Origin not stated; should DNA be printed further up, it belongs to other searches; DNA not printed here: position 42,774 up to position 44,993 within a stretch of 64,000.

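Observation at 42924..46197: Candidate undescribed two-gene system, copy 1: cytoplasmic HExxH gluzincin-like protein coupled to a ComEC-type MBL hydrolase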

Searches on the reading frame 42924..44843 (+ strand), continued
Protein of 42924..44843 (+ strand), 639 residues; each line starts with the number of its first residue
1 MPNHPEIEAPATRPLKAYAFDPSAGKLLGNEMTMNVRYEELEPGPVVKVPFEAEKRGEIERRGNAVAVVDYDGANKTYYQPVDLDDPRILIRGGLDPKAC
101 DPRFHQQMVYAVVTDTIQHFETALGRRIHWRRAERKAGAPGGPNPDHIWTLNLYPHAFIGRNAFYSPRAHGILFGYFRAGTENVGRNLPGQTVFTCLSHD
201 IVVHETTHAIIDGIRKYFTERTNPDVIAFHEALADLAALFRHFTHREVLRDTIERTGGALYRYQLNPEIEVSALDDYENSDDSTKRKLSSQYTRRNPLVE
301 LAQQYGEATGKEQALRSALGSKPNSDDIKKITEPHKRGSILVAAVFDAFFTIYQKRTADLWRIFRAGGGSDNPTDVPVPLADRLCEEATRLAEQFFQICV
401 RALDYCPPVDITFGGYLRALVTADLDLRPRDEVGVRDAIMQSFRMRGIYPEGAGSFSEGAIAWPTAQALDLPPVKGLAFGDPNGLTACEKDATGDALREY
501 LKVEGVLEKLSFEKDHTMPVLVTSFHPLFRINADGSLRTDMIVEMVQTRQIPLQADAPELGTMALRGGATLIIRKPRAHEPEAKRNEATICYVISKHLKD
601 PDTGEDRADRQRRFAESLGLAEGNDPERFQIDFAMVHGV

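Call 102: search_solved_structures(query=A2, max_evalue=10, show_alignments=2)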
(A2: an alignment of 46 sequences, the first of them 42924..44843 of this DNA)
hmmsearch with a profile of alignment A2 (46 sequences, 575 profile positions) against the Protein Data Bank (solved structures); distinct sequences matched with E-value up to 10: 2.
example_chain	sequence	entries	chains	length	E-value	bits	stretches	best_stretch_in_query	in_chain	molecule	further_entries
5a3y_A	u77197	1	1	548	0.14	13.9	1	168-212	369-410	THERMOLYSIN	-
4uos_A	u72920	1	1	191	9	7.9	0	214-344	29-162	DESIGNED HELICAL BUNDLE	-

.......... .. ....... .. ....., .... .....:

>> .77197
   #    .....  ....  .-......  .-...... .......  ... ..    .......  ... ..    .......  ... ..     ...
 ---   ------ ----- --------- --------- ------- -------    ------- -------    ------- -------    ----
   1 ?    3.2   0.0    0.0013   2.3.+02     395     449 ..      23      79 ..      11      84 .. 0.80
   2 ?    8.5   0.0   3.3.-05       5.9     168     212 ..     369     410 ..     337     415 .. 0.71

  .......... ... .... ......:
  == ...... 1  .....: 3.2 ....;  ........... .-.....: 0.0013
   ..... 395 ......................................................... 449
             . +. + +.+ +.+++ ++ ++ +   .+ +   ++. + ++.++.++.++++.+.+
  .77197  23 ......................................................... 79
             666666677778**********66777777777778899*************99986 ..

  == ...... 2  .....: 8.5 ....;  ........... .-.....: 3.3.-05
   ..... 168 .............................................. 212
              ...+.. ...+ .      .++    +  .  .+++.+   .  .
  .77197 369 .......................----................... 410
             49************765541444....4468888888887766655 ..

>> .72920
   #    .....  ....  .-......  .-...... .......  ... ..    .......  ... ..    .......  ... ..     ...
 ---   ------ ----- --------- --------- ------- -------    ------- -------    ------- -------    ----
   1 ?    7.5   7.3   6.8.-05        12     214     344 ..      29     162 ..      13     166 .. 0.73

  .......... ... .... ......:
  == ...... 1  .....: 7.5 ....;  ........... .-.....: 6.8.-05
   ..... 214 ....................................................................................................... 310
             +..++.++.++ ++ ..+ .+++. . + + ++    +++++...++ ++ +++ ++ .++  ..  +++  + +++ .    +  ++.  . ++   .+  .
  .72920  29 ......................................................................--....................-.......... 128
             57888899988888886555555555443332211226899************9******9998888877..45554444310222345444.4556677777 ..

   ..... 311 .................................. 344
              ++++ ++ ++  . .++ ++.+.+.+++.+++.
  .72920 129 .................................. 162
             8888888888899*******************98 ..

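Call 103: get_annotated_region(hit=H17, flank=5000)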
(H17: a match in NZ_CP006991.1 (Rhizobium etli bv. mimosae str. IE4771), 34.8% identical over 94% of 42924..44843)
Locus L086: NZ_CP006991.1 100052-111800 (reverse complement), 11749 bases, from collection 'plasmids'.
description: Rhizobium etli bv. mimosae str. IE4771 plasmid pRetIE4771e, complete sequence
organism: Rhizobium etli bv. mimosae str. IE4771 (NCBI taxid 1432050)
taxonomy: Bacteria; Pseudomonadota; Alphaproteobacteria; Hyphomicrobiales; Rhizobiaceae; Rhizobium; Rhizobium etli; Rhizobium etli bv. mimosae str. IE4771
host: -; source: Phaseolus vulgaris,whole organism,nodule; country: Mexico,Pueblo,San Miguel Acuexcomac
typing (MOB-suite, as given by PLSDB): conjugative; replicon rep_cluster_841; relaxase MOBQ; mating-pair formation MPF_T
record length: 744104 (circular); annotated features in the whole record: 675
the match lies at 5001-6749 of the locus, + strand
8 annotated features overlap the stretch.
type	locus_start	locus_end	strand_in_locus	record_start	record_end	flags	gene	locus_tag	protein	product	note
CDS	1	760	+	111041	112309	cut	-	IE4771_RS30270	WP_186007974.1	hypothetical protein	-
CDS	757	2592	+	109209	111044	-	-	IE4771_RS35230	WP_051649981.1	cell wall hydrolase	-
CDS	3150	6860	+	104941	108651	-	-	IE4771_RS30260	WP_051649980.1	S8 family serine peptidase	GO:0006508 - proteolysis [Evidence IEA]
CDS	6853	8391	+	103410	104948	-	-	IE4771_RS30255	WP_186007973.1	hypothetical protein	-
CDS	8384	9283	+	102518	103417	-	-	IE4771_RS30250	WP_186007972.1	hypothetical protein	-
CDS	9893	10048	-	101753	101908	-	-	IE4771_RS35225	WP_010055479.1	hypothetical protein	-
CDS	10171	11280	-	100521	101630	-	-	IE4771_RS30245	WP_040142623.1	MBL fold metallo-hydrolase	-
CDS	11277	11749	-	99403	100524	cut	-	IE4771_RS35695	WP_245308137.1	hypothetical protein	-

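Call 104: get_annotated_region(hit=H24, flank=5000)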
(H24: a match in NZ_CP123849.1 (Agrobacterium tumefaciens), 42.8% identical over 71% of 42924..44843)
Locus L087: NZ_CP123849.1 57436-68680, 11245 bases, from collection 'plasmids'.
description: Agrobacterium tumefaciens strain H25/79 plasmid pAtH25_79a, complete sequence
organism: Agrobacterium tumefaciens (NCBI taxid 358)
taxonomy: Bacteria; Pseudomonadota; Alphaproteobacteria; Hyphomicrobiales; Rhizobiaceae; Agrobacterium; Agrobacterium tumefaciens
host: -; source: Rose,cell culture; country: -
typing (MOB-suite, as given by PLSDB): conjugative; relaxase MOBQ; mating-pair formation MPF_T
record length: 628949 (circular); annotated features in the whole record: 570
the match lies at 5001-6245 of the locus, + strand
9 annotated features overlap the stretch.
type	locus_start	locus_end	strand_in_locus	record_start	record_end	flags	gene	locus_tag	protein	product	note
CDS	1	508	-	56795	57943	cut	tcmP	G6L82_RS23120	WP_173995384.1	three-Cys-motif partner protein TcmP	-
CDS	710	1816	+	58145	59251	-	-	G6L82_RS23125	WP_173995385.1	DUF3800 domain-containing protein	-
CDS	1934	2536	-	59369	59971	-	-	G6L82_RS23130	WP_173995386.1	hypothetical protein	-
CDS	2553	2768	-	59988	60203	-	-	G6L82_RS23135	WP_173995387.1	hypothetical protein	-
CDS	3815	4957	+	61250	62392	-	-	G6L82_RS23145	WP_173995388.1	patatin-like phospholipase family protein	-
CDS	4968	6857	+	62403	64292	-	-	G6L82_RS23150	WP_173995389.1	hypothetical protein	-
CDS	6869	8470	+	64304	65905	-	-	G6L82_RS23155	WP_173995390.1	MBL fold metallo-hydrolase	-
CDS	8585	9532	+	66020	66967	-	-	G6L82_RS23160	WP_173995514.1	DUF1837 domain-containing protein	-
CDS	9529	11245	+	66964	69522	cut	-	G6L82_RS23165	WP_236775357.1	DEAD/DEAH box helicase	-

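Call 105: get_annotated_region(hit=H6, flank=5000)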
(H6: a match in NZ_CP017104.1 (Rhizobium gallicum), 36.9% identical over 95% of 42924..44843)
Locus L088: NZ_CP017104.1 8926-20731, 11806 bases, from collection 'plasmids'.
description: Rhizobium gallicum strain IE4872 plasmid pRgalIE4872c, complete sequence
organism: Rhizobium gallicum (NCBI taxid 56730)
taxonomy: Bacteria; Pseudomonadota; Alphaproteobacteria; Hyphomicrobiales; Rhizobiaceae; Rhizobium; Rhizobium gallicum
host: -; source: Phaseolus vulgaris,Whole organism,nodule from Agricultural field; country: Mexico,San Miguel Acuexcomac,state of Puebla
typing (MOB-suite, as given by PLSDB): conjugative; replicon rep_cluster_471; relaxase MOBQ; mating-pair formation MPF_T
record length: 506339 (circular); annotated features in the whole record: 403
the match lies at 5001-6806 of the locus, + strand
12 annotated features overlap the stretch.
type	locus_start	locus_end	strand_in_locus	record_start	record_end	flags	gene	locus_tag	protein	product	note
CDS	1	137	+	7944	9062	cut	-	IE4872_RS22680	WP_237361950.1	multiubiquitin domain-containing protein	-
CDS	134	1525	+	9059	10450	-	-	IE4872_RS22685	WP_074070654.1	ThiF family adenylyltransferase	-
CDS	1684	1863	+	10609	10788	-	-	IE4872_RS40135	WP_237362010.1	DUF6527 family protein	-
CDS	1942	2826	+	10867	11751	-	-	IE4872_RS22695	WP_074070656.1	ATP-dependent Clp protease proteolytic subunit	-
CDS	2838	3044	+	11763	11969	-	-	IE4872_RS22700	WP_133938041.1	hypothetical protein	-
CDS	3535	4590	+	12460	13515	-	-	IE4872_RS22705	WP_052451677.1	hypothetical protein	-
CDS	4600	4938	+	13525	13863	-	-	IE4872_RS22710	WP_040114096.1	hypothetical protein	-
CDS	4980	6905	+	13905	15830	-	-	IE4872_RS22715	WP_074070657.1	hypothetical protein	-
CDS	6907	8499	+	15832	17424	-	-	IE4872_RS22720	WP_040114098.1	MBL fold metallo-hydrolase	-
CDS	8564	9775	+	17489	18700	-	-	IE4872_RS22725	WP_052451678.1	DUF2235 domain-containing protein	-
CDS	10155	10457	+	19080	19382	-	-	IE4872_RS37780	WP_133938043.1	hypothetical protein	-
CDS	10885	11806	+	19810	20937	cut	-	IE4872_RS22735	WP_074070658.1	hypothetical protein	-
